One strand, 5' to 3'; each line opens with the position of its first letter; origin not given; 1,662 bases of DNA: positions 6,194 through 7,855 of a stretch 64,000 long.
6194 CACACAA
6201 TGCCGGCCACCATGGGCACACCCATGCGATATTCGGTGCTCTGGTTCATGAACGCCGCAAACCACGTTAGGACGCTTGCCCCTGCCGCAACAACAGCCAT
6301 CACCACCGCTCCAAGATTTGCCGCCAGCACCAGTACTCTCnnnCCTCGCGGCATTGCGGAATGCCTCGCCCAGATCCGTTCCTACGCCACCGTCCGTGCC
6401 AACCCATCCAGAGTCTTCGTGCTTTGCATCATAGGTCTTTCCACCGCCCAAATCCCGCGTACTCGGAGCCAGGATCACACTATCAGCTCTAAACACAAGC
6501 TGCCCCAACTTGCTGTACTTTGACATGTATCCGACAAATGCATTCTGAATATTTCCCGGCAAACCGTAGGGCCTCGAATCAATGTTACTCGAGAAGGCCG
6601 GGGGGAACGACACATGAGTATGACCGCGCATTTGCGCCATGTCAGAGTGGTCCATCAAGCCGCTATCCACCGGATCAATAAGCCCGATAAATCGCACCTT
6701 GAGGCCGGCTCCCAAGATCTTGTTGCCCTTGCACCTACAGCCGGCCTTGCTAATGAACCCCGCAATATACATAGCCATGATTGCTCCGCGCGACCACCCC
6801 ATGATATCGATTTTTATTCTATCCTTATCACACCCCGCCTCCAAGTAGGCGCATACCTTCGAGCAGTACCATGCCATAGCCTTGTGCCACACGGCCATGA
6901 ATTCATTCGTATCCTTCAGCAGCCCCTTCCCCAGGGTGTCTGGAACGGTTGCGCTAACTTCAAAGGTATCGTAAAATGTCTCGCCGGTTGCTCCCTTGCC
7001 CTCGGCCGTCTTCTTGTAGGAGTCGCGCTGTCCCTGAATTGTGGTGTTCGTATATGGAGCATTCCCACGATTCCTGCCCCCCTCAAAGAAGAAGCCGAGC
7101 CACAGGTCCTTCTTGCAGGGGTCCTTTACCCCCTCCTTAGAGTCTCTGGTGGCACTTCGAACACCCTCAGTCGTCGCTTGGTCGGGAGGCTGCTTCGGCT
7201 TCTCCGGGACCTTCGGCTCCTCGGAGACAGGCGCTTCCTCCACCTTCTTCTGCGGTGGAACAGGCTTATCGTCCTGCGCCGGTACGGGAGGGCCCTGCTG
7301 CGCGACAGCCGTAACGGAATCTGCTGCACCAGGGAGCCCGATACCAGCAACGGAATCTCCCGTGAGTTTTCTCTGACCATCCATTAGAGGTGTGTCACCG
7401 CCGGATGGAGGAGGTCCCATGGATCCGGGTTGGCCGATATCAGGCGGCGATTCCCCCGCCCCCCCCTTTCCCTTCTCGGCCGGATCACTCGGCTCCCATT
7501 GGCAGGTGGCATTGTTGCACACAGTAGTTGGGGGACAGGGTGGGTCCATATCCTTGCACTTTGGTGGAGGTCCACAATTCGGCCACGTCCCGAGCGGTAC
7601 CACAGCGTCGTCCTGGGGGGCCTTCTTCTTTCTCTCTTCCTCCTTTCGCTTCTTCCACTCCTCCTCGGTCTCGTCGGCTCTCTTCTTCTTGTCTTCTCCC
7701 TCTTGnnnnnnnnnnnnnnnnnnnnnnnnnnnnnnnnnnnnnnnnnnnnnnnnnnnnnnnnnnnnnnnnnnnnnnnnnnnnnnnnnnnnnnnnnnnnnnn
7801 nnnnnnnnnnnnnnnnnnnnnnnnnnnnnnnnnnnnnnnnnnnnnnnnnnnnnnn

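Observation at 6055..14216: Lower-GC nine-gene operon: seven small genes (six paralogous) -> 1553-aa coiled-coil protein with C-terminal Tle1/DUF2235-like lipase domain -> small TM protein; candidate undescribed toxin-delivery or conflict system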

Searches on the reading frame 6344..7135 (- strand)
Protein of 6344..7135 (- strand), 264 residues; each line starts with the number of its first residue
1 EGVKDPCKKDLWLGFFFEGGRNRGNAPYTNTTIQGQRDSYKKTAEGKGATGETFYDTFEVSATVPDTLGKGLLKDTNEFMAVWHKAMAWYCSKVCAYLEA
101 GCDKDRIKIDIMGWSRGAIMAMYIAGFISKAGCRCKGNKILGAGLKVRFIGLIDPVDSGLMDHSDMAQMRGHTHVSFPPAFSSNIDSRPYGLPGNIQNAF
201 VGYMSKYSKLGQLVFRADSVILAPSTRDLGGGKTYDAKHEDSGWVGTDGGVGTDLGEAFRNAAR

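Call 11: search_protein_families(library=pfam, proteins=[window:6344-7135:-], max_evalue=10)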
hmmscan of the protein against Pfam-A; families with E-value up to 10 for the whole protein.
window:6344-7135:- (264 aa): 1 family
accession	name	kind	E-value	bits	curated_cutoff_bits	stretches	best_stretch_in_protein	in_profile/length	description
PF09994.14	T6SS_Tle1-like_cat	-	0.0014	18.5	27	1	108-138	97-127/287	T6SS, Phospholipase effector Tle1-like, catalytic domain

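Call 12: search_solved_structures(query=window:6344-7135:-, max_evalue=10)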
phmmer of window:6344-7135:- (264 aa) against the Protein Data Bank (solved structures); distinct sequences matched with E-value up to 10: 3.
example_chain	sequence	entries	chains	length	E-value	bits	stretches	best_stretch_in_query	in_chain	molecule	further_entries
1abw_A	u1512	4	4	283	0.97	12.1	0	153-202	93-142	HEMOGLOBIN-BASED BLOOD SUBSTITUTE | HEMOGLOBIN | PROTEIN (DEOXYHEMOGLOBIN (ALPHA CHAIN))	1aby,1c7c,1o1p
1o1j_A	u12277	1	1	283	0.98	12.1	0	153-202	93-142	Hemoglobin Alpha chain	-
1o1l_A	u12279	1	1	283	0.99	12.1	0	153-202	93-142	Hemoglobin Alpha chain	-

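Call 30: find_homologous_proteins(query=window:6344-7135:-, max_evalue=0.001)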
Query window:6344-7135:- (264 aa): 1 proteins with E <= 0.001 among 389 candidates.
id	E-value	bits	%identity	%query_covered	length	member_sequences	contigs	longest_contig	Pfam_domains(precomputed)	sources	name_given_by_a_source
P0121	3.1e-48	183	53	67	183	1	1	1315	-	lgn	-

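Call 49: search_protein_representatives(protein=window:6344-7135:-)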
Query: 264 residues. Proteins with E-value up to 0.001 (for the whole library): 27; up to 1e-10: 5; up to 1e-30: 2. The best 27 are listed.
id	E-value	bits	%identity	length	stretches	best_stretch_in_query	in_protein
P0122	2.7e-179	610.9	100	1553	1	1-264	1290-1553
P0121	9.9e-49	182.6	56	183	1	87-262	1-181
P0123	7.7e-30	120.7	33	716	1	4-239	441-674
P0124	6.6e-21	91.4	37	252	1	74-228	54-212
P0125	2.5e-11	60.0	36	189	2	77-160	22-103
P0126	3.0e-09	53.1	35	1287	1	78-244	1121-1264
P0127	4.3e-08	49.4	36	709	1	90-245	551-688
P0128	8.8e-08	48.3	34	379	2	89-161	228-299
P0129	1.4e-06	44.4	31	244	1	85-244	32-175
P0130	7.4e-06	42.0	37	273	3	87-137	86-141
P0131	1.5e-05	41.0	36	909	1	53-181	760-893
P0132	2.4e-05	40.4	44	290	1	89-162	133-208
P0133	2.7e-05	40.2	26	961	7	174-224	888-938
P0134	3.1e-05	40.0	33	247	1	47-158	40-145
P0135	7.1e-05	38.8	44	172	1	102-159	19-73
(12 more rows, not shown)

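Call 51: search_protein_families(library=pfam, alignment_id=A4, max_evalue=0.01)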
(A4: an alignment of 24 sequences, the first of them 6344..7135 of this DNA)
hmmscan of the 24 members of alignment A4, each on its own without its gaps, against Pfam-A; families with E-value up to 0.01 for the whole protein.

A. member 1, window:6344-7135:- (264 aa): 1 family
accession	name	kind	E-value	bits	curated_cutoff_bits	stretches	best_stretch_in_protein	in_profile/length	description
PF09994.14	T6SS_Tle1-like_cat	-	0.0014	18.5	27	0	108-138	97-127/287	T6SS, Phospholipase effector Tle1-like, catalytic domain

B. families by the number of members that match (of 24 scanned): 9 families
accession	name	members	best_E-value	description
PF09994.14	T6SS_Tle1-like_cat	13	1.4e-11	T6SS, Phospholipase effector Tle1-like, catalytic domain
PF00975.26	Thioesterase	7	0.00039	Thioesterase domain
PF05593.20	RHS_repeat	5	2.8e-24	RHS Repeat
PF20041.5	DUF6443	1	1.7e-08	Domain of unknown function (DUF6443)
PF12697.13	Abhydrolase_6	1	0.00013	Alpha/beta hydrolase family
PF07859.19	Abhydrolase_3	1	0.0008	alpha/beta hydrolase fold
PF22320.2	Zona_CL1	1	0.00085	Zonadhesin, first cohesin-like domain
PF07819.20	PGAP1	1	0.0028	PGAP1-like alpha/beta domain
PF10230.15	LIDHydrolase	1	0.0066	Lipid-droplet associated hydrolase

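Call 54: search_solved_structures(query=A4, max_evalue=1, show_alignments=2)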
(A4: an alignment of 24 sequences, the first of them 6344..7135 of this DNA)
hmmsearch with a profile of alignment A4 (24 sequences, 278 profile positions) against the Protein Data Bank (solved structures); distinct sequences matched with E-value up to 1: 50.
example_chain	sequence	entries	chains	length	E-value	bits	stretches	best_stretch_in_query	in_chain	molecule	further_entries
6suq_A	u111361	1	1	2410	4.2e-10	42.6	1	6-84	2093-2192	TcdB2,TccC3,Genome polyprotein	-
9c4k_Q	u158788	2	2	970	1.8e-09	40.6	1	7-95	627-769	Toxin subunit YenC2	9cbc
6sup_A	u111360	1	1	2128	4.6e-09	39.2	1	6-55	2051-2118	TcdB2,TccC3,Cell division control protein 42 homolog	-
6h6e_F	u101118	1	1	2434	1.4e-08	37.7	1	6-53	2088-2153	TcdB2,TccC3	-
6suf_F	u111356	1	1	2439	1.4e-08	37.7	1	6-53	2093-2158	TcdB2,TccC3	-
6sjl_D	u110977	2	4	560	5e-08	35.8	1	121-174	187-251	Putative type VI secretion protein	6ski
6h6g_A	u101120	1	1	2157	5.9e-08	35.6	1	6-52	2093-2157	TcdB2,TccC3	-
4o9x_A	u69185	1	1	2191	6.1e-08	35.6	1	6-52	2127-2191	TcdB2, TccC3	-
5kis_B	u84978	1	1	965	7.2e-08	35.3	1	7-53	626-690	RHS2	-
4igl_B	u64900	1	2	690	7.8e-08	35.2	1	7-52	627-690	YenC2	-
6h6f_F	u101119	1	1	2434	1.8e-07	34.1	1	6-53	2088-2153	TcdB2,TccC3,TccC3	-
6sue_F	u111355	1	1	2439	1.8e-07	34.1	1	6-53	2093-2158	TcdB2,TccC3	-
9j3f_A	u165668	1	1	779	3.1e-07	33.2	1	116-259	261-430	Tle1 phospholipase domain-containing protein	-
6l7i_G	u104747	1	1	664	9.4e-07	31.7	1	5-52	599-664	TccC2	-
8uy4_A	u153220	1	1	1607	1.7e-05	27.5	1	9-62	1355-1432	Tse15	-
4o5p_A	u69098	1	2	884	0.00082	22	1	123-176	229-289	Uncharacterized protein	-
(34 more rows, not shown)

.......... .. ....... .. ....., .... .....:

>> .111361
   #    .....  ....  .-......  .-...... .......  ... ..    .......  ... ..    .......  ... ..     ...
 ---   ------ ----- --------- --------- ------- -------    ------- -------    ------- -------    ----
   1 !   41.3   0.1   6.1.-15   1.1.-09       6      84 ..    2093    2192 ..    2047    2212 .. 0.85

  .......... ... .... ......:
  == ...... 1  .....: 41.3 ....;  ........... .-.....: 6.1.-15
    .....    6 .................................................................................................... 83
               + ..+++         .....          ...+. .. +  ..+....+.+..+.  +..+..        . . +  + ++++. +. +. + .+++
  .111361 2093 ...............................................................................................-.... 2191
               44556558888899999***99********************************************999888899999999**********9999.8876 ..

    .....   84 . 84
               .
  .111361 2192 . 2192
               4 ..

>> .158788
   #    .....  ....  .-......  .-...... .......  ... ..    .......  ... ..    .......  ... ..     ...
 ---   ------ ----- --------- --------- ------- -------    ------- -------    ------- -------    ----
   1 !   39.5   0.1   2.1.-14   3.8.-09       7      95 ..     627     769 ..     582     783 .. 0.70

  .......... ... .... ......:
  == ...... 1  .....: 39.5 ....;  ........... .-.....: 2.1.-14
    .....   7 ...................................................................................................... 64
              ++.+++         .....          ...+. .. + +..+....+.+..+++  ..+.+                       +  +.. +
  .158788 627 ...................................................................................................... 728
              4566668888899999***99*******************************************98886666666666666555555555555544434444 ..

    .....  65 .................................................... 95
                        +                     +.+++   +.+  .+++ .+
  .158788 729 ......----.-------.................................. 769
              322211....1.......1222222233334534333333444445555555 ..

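Call 58: find_encoding_contigs(protein=P0123, flank=10000, max_places=1)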
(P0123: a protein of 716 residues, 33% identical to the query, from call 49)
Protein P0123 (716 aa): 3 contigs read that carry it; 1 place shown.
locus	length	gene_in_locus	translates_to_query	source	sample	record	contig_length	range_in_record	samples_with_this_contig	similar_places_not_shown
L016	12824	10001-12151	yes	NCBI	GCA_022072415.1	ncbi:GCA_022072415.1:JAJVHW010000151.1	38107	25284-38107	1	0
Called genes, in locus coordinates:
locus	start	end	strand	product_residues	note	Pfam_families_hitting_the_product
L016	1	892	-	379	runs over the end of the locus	PF03190:Thioredox_DsbH (weak), PF00085:Thioredoxin (faint), PF13098:Thioredoxin_2, PF13899:Thioredoxin_7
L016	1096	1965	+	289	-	PF01497:Peripla_BP_2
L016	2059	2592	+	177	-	PF00571:CBS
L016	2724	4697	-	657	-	PF04280:Tim44, PF27618:Zn_ribbon_GTF2H2 (weak), PF05099:TerB (faint)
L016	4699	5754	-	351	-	PF01145:Band_7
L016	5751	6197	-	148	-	PF01957:NfeD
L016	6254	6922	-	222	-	-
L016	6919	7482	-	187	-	PF02245:Pur_DNA_glyco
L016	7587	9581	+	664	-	PF09586:YfhO (weak)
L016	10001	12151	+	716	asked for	-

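Call 62: find_encoding_contigs(protein=P0121, flank=3000, max_places=2)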
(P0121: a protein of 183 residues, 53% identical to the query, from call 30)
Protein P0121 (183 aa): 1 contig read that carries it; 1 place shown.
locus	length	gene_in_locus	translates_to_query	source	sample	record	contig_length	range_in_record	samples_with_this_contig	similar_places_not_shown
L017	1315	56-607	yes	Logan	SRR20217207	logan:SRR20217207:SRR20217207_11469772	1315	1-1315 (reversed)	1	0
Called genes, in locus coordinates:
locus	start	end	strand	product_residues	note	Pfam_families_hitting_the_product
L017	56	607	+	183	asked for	-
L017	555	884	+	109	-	-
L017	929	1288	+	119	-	-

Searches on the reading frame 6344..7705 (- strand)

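Call 11: search_protein_families(library=pfam, proteins=[window:6344-7705:-], max_evalue=10)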
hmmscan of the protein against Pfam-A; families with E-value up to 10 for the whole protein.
window:6344-7705:- (454 aa): 1 family
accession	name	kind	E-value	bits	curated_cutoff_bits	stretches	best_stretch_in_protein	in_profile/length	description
PF09994.14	T6SS_Tle1-like_cat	-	0.041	13.6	27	1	298-328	97-127/287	T6SS, Phospholipase effector Tle1-like, catalytic domain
